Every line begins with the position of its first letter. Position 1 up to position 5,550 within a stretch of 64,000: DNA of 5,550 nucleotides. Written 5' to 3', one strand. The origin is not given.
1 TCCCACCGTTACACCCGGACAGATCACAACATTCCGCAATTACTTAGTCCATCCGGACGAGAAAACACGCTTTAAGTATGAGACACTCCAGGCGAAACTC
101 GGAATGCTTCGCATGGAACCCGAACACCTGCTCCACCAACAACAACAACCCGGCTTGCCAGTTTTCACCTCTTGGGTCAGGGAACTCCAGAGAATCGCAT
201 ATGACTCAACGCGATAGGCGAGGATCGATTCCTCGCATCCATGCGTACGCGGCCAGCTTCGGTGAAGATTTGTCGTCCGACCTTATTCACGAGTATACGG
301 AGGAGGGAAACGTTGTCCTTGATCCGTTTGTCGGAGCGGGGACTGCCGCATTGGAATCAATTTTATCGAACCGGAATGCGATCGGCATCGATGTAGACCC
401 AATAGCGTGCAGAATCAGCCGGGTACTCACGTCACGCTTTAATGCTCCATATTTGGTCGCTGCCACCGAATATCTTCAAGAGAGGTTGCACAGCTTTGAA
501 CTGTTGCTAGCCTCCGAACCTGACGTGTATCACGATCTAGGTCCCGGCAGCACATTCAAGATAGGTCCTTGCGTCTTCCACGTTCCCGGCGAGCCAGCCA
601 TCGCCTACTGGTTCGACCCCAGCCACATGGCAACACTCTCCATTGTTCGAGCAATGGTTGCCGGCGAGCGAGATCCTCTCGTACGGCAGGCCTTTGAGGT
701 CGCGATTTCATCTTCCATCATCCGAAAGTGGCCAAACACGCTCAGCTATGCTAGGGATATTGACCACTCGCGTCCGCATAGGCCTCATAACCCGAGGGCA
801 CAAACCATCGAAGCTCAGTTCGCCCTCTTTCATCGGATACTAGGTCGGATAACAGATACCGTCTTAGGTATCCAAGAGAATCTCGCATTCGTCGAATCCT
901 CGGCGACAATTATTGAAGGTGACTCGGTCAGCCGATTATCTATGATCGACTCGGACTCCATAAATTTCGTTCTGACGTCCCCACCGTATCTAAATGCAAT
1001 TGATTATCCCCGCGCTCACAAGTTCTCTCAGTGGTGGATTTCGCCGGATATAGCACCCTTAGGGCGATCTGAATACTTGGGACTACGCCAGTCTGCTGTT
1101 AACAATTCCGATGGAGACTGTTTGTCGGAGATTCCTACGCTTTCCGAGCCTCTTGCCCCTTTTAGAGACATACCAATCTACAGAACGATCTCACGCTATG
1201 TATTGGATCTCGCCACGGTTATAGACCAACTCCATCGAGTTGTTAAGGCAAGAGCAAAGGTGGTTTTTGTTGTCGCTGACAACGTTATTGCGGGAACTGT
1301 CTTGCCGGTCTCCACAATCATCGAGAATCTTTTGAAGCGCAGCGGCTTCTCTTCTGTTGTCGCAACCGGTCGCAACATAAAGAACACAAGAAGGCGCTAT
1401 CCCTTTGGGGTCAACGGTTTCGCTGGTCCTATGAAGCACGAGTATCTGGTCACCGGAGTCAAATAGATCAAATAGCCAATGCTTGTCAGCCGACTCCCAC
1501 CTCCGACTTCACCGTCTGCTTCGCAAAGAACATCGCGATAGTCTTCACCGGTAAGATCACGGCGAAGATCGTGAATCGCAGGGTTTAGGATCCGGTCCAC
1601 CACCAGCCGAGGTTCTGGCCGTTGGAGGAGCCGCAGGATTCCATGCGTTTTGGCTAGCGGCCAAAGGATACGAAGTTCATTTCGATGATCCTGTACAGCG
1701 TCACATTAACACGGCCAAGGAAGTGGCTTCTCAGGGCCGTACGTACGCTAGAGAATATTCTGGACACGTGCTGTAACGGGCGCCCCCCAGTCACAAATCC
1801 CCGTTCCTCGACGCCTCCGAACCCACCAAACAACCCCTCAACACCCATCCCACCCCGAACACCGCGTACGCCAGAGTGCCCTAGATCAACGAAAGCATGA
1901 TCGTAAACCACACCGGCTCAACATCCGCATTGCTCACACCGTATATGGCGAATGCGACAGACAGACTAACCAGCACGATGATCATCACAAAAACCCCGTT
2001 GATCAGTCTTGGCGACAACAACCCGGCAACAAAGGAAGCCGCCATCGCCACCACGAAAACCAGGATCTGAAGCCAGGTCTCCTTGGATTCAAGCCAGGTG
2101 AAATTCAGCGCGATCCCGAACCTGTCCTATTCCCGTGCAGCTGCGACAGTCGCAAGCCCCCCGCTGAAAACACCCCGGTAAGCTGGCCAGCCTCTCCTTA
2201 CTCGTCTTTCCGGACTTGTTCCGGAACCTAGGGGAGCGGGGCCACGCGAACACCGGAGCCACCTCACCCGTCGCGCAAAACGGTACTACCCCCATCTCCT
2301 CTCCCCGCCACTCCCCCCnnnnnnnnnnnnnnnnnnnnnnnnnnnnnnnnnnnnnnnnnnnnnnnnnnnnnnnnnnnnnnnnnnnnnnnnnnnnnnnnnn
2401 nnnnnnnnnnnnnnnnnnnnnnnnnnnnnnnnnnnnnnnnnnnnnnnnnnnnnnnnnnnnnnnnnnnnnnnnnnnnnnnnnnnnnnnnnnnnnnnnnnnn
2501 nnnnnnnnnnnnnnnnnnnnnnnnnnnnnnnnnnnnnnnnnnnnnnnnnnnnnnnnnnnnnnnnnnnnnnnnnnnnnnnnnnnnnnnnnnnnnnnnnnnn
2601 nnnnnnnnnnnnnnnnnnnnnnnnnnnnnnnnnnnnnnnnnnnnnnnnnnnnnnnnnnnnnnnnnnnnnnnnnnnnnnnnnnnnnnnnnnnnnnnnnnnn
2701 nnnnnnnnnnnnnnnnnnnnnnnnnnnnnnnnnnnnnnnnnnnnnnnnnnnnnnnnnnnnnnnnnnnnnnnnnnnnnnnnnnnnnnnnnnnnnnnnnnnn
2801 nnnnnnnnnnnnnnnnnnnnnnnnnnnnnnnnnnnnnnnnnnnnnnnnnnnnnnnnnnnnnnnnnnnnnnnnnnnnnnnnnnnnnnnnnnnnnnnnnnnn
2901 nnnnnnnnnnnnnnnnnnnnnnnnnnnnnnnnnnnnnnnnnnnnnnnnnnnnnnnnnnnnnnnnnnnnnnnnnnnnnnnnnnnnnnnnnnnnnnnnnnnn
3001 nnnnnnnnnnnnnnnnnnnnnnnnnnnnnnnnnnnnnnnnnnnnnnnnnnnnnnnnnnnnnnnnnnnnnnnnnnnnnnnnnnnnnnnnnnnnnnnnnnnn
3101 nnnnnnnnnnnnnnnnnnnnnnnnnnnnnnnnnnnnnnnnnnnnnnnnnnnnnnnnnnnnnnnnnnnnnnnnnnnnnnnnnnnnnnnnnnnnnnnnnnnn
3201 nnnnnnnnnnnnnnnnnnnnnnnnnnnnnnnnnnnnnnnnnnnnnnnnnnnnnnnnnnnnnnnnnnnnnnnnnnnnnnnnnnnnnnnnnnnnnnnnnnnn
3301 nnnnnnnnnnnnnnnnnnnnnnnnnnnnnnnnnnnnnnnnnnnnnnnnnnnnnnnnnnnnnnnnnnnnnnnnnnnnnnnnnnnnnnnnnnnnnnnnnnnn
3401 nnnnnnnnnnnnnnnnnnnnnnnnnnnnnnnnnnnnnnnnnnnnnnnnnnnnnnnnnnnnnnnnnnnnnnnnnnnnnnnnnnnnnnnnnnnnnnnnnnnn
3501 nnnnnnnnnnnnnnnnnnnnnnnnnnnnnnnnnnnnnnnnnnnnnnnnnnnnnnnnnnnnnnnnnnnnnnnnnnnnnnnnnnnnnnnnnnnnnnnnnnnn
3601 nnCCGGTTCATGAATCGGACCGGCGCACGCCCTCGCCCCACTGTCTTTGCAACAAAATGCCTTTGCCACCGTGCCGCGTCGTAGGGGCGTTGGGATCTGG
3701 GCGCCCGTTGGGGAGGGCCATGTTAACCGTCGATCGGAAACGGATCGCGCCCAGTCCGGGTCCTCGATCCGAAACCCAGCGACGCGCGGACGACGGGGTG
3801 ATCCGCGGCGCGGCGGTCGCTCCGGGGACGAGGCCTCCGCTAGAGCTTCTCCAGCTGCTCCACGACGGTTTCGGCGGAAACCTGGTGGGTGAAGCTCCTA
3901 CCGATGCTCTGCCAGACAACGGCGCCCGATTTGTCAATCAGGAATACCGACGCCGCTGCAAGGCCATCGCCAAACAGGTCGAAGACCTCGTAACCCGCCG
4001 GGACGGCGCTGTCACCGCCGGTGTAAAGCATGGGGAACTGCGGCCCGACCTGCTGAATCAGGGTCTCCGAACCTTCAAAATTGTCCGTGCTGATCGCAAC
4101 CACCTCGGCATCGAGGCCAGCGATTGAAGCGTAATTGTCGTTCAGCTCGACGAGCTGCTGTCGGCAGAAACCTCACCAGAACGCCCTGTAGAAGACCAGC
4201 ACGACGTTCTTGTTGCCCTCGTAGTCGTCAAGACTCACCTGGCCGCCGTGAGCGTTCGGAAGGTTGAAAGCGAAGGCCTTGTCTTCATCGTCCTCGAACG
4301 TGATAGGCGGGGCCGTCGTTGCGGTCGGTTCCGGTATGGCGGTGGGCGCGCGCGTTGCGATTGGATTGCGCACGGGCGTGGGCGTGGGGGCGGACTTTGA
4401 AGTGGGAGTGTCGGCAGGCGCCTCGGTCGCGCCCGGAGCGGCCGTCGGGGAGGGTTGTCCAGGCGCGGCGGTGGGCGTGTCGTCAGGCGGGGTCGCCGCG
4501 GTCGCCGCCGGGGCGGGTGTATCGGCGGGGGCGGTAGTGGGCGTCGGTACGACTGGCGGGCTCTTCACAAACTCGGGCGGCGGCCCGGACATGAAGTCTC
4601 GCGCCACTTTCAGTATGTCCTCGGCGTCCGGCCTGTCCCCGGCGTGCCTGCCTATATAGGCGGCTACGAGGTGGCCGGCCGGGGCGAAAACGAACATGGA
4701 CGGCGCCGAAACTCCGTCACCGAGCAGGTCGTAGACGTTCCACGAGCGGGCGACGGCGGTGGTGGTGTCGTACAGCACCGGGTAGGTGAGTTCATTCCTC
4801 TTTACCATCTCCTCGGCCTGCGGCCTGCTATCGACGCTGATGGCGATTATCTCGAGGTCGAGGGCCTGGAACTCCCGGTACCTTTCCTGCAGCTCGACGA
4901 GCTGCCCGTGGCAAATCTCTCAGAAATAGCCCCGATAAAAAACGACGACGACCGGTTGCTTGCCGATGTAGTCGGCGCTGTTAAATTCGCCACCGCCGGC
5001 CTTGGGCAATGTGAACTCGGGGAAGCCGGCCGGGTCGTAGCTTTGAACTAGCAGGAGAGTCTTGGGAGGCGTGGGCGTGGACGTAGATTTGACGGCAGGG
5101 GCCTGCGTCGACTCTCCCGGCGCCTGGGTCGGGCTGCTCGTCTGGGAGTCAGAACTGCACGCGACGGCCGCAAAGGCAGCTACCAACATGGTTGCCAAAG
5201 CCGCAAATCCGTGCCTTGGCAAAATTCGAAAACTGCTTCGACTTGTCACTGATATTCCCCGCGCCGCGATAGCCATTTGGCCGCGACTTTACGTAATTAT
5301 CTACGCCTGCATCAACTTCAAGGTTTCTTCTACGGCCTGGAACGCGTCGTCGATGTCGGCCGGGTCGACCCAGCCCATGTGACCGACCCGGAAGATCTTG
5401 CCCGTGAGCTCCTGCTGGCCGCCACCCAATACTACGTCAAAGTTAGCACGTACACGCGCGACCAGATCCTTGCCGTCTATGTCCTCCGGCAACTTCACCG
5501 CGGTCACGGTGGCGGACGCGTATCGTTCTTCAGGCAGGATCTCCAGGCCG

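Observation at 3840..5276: Three annotated ORFs are one exported tandem redoxin with two UGA codons at the catalytic Cys positions: probable double-selenocysteine protein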

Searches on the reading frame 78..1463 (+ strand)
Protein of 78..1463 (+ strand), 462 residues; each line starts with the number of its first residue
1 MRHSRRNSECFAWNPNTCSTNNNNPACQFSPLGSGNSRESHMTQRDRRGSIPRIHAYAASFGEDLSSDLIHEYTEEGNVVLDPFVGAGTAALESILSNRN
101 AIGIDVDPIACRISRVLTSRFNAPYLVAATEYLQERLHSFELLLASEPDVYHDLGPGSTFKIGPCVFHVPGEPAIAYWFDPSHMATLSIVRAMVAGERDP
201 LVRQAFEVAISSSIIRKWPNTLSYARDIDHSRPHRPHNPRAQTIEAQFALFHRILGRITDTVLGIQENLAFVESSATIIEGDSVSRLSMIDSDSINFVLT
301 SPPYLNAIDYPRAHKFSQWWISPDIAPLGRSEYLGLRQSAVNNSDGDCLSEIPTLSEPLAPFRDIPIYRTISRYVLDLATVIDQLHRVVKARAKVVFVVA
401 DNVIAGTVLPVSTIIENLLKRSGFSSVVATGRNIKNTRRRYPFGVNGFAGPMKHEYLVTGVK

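Call 19: search_protein_families(library=pfam, proteins=[window:78-1463:+], max_evalue=0.00001)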
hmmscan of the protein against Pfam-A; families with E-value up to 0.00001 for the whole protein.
window:78-1463:+ (462 aa): 1 family
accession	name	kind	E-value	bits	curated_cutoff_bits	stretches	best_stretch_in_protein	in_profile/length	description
PF01555.25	N6_N4_Mtase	-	1.8e-15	57.9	26.7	1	45-114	159-219/221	DNA methylase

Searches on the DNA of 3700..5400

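Call 8: search_rna_families(source=window, start=3700, end=5400, threshold=evalue, max_evalue=10)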
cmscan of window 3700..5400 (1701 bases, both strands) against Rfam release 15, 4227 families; matches with E-value up to 10: 3.
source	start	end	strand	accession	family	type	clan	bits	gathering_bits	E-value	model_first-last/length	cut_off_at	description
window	5278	5343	-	RF01622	ceN22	Gene; snRNA; snoRNA; CD-box;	-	16.4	45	6.5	1-76/76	no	Nematode snoRNA ceN22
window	4670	4707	+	RF02690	BTH_s1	Gene; sRNA;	-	11.6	74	8.3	154-190/205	no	Burkholderia sRNA 1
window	4159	4259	+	RF00223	IRES_Bip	Cis-reg; IRES;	-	9.8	40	2.8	1-263/263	no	bip internal ribosome entry site (IRES)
